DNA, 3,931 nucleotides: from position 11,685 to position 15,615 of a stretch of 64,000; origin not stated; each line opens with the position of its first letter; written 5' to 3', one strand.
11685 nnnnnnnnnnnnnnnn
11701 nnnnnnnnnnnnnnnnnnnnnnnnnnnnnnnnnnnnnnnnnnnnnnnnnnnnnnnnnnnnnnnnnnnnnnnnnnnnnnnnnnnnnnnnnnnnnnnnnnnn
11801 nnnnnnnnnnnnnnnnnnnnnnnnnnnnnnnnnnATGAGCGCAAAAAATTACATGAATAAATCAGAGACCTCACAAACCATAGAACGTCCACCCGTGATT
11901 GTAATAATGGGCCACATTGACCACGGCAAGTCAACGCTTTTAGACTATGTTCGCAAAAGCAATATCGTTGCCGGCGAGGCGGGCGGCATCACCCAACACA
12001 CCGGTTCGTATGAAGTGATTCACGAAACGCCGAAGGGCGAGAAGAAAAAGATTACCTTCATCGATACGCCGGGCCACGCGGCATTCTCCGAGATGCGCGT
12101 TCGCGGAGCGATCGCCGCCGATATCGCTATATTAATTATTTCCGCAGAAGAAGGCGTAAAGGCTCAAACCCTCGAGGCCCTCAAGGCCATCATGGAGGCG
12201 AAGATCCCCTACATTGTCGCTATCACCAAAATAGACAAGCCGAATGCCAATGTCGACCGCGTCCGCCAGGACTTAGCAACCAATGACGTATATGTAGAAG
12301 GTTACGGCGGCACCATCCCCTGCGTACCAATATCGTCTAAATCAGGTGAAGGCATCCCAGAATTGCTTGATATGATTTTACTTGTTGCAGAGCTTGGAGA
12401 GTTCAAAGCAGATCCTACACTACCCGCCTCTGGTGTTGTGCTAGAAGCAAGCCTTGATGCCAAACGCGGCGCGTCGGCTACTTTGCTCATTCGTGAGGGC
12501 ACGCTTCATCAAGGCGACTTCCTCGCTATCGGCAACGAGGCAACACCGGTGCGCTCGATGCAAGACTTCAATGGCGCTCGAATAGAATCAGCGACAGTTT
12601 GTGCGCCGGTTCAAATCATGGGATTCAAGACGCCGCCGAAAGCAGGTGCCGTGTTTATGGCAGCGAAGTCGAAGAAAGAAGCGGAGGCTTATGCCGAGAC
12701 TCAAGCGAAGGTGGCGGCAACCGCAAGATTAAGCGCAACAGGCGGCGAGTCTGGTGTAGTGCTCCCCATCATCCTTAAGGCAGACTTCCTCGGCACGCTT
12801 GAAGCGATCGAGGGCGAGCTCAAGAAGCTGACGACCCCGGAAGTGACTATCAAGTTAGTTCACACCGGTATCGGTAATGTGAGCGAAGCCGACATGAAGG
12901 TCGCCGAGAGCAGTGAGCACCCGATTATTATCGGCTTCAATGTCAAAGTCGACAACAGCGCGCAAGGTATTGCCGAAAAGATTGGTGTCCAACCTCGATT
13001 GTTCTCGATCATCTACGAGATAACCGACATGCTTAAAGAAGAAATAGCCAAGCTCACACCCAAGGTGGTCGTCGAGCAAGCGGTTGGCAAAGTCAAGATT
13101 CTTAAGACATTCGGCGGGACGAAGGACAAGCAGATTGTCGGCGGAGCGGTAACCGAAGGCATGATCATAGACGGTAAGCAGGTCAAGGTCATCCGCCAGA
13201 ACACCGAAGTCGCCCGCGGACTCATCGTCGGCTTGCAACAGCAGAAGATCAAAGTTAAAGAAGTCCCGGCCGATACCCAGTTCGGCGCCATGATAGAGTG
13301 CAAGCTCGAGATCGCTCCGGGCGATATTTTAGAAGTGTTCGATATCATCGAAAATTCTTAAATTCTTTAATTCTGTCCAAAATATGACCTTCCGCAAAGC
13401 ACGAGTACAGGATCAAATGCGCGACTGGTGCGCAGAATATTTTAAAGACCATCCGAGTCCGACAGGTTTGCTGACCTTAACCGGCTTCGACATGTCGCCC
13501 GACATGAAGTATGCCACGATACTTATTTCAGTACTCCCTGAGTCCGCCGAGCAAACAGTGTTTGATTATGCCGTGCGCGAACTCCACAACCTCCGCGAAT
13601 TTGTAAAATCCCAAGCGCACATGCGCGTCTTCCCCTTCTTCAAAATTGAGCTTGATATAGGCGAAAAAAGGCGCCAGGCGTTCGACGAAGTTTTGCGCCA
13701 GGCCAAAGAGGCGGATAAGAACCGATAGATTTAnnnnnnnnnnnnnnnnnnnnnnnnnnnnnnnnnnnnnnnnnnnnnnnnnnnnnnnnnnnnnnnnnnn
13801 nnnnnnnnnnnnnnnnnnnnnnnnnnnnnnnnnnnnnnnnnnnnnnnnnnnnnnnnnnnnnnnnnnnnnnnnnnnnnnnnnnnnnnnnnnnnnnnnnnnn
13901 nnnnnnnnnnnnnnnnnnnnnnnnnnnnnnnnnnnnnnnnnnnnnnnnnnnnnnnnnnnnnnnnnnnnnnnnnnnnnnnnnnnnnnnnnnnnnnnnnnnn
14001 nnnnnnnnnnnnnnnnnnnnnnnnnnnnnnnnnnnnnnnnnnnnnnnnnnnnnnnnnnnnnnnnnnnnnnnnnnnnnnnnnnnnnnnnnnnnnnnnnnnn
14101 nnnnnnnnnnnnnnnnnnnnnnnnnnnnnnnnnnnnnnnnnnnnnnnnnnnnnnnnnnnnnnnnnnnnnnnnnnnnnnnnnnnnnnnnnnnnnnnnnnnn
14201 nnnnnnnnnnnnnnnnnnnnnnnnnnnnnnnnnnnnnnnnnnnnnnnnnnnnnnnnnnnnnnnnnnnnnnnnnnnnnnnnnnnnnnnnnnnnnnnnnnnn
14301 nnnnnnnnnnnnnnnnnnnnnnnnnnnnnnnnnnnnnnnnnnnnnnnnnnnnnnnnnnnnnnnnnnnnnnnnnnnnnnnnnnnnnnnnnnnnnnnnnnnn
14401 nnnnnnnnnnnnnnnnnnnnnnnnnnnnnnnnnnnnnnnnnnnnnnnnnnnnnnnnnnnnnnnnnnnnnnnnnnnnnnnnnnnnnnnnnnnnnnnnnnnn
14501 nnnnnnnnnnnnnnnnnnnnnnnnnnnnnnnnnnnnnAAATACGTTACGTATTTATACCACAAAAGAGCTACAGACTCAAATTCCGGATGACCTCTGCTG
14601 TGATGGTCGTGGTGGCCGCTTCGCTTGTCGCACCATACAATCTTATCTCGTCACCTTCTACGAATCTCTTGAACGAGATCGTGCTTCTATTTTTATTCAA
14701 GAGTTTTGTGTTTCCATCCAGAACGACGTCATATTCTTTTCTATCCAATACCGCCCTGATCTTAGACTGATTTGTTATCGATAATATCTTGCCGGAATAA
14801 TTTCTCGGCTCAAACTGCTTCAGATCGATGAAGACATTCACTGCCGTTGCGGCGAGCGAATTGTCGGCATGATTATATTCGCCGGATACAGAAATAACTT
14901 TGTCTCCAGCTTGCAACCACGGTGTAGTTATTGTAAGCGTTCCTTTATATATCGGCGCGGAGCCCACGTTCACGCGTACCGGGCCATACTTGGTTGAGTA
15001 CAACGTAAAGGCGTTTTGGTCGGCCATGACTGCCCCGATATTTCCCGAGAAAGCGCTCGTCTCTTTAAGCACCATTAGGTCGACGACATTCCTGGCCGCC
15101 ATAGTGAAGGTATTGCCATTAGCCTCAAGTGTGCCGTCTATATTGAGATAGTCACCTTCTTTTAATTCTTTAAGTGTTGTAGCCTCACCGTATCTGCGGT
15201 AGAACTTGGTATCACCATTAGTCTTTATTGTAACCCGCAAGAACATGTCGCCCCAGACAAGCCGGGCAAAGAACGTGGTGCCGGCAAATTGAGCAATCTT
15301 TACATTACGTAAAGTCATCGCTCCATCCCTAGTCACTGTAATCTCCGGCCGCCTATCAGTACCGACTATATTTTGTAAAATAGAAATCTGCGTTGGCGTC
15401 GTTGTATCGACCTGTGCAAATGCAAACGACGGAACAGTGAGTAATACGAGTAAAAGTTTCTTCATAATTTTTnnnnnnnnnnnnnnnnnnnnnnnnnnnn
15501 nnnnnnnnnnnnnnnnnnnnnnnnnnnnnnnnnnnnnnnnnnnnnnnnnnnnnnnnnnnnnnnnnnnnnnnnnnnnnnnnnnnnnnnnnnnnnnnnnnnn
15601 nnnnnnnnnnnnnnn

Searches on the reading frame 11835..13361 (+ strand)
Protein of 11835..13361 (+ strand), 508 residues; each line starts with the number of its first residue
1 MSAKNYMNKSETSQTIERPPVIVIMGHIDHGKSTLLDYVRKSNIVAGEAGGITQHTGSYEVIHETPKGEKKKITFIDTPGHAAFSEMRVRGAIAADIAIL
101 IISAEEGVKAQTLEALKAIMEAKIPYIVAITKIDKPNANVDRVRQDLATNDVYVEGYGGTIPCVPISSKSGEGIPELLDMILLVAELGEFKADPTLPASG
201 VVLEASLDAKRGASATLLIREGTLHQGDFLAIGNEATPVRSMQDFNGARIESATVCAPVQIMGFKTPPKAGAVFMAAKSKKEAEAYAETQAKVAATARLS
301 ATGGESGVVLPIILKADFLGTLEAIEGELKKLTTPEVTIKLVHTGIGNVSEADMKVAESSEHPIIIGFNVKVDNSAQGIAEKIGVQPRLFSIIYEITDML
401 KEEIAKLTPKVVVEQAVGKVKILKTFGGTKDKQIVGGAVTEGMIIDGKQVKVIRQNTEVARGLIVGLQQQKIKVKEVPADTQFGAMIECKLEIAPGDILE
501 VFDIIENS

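Call 40: search_protein_families(library=pfam, proteins=[window:11835-13361:+], max_evalue=0.001)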
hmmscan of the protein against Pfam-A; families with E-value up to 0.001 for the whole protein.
window:11835-13361:+ (508 aa): 7 families
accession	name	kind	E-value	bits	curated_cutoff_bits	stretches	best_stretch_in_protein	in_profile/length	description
PF00009.33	GTP_EFTU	-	2.2e-35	122.4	26.5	1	21-183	5-184/188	Elongation factor Tu GTP binding domain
PF11987.13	IF-2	-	4.5e-27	94.7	27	1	306-401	23-117/117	Translation-initiation factor 2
PF22042.2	EF-G_D2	-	3.4e-15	56.3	27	1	197-276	1-83/84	Elongation factor G domain 2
PF01926.29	MMR_HSR1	-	3.8e-10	40.3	21.9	1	22-132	2-113/113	50S ribosome-binding GTPase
PF02421.24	FeoB_N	-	3.6e-05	23.8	27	1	22-180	3-155/156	Ferrous iron transport protein B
PF03193.22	RsgA_GTPase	-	0.00018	21.8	30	0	95-179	23-102/174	RsgA GTPase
PF00350.29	Dynamin_N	-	0.00093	19.7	27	0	22-54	1-33/168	Dynamin family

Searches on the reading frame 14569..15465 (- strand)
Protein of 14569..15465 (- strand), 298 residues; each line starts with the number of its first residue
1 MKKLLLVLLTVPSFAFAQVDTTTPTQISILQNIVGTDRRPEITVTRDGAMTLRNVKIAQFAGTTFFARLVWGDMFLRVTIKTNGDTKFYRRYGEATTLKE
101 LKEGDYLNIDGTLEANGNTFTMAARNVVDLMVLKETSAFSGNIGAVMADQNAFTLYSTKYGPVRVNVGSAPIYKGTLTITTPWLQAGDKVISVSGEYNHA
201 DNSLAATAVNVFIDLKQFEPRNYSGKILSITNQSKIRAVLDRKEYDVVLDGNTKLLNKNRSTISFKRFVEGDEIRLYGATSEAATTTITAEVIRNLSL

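Call 40: search_protein_families(library=pfam, proteins=[window:14569-15465:-], max_evalue=0.001)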
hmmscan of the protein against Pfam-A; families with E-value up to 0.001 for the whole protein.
window:14569-15465:- (298 aa): 1 family
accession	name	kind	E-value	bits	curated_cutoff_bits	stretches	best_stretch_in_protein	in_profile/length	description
PF18914.6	DUF5666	-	6.3e-09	36.4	27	0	76-118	15-53/60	Domain of unknown function (DUF5666)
